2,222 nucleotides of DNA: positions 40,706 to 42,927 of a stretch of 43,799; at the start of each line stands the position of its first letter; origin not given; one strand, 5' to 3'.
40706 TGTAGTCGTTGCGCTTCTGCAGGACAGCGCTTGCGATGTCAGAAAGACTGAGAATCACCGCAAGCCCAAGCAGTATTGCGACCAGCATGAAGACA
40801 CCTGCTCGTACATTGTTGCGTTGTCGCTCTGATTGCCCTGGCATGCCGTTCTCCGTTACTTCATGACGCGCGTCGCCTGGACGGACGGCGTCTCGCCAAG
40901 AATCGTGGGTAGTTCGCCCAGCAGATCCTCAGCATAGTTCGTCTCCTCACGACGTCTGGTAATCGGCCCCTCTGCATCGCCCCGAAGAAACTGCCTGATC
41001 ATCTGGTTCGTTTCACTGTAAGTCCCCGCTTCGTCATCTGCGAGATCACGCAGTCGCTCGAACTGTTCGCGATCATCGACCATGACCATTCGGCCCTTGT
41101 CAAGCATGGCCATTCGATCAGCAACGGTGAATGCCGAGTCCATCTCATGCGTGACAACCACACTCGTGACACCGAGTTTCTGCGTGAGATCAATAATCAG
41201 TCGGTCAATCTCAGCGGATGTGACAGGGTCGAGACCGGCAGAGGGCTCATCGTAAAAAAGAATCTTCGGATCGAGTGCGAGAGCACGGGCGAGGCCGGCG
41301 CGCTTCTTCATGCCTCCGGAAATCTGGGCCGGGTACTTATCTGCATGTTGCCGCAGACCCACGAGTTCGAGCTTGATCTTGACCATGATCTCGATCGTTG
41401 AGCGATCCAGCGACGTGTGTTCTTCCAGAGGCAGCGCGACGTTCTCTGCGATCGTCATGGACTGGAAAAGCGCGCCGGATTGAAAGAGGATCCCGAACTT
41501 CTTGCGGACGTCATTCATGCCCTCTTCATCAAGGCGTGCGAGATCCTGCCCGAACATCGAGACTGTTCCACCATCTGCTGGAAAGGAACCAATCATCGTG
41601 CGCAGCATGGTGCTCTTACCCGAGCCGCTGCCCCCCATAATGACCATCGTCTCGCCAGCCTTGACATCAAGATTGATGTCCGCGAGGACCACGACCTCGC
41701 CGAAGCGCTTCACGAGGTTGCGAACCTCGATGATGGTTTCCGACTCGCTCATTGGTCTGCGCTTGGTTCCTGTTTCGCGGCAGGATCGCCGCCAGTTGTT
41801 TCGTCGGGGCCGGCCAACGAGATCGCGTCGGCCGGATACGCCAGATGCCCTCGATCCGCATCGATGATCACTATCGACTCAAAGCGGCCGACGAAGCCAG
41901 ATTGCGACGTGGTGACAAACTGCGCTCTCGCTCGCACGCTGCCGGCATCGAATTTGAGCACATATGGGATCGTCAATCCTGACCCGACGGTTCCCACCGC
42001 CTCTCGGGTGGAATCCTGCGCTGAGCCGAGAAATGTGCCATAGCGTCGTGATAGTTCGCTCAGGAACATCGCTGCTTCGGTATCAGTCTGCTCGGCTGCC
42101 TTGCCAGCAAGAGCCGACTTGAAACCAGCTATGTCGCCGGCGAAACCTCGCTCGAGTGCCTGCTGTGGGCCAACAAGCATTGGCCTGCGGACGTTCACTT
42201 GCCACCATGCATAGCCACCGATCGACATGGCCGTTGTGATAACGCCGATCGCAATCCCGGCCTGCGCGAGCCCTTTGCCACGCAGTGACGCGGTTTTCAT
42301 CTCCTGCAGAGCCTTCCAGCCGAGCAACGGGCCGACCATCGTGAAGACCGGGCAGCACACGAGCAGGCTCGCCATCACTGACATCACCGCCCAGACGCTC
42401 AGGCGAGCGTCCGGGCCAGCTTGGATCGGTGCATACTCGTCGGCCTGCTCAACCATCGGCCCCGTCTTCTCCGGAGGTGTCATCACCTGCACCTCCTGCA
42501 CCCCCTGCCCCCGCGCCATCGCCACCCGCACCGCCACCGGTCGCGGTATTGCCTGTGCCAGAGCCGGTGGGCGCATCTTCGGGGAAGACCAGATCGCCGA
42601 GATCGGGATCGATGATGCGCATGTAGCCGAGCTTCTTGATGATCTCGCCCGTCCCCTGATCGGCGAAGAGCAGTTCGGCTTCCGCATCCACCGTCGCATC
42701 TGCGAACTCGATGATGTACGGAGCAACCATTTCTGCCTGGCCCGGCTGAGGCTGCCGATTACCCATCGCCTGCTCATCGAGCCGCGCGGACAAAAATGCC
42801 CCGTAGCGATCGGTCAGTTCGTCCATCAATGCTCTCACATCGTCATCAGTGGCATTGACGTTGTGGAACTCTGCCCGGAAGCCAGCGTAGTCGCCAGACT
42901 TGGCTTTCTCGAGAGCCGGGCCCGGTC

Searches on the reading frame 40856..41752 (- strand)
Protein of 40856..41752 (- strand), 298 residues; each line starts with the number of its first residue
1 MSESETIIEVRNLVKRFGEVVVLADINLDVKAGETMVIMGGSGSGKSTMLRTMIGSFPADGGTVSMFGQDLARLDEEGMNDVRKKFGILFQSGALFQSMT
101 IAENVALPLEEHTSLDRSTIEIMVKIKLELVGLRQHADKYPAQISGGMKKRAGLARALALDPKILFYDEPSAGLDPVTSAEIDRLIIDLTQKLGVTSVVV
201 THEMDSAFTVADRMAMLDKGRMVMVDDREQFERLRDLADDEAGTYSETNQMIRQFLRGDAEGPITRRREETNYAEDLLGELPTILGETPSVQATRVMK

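Call 27: search_protein_families(library=pfam, proteins=[window:40856-41752:-], max_evalue=0.001)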
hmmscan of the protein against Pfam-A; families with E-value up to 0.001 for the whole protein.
window:40856-41752:- (298 aa): 3 families
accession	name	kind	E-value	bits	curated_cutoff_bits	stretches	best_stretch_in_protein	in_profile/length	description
PF00005.33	ABC_tran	-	3.1e-30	106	25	1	23-171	1-136/137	ABC transporter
PF01580.24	FtsK_SpoIIIE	-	2.4e-05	24.3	24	1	26-71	31-79/221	FtsK/SpoIIIE family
PF09818.15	ABC_ATPase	-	0.00051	19.6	23.2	0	183-230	212-259/283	P-loop domain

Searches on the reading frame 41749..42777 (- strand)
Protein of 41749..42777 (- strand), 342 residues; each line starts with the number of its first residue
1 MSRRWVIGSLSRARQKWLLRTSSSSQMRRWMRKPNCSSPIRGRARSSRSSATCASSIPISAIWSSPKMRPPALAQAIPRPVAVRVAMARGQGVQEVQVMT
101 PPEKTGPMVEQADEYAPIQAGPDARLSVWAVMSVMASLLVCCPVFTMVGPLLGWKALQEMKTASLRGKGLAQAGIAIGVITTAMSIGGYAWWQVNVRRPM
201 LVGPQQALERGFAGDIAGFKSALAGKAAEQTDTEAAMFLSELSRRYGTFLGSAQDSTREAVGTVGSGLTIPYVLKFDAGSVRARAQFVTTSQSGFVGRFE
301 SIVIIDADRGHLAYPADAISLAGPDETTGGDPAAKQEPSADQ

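Call 27: search_protein_families(library=pfam, proteins=[window:41749-42777:-], max_evalue=0.001)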
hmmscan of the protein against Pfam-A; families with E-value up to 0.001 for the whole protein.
window:41749-42777:- (342 aa): 1 family
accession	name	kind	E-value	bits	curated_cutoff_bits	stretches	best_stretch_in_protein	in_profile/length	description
PF13828.11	DUF4190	-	1.3e-08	34.9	35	1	130-185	2-59/62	Domain of unknown function (DUF4190)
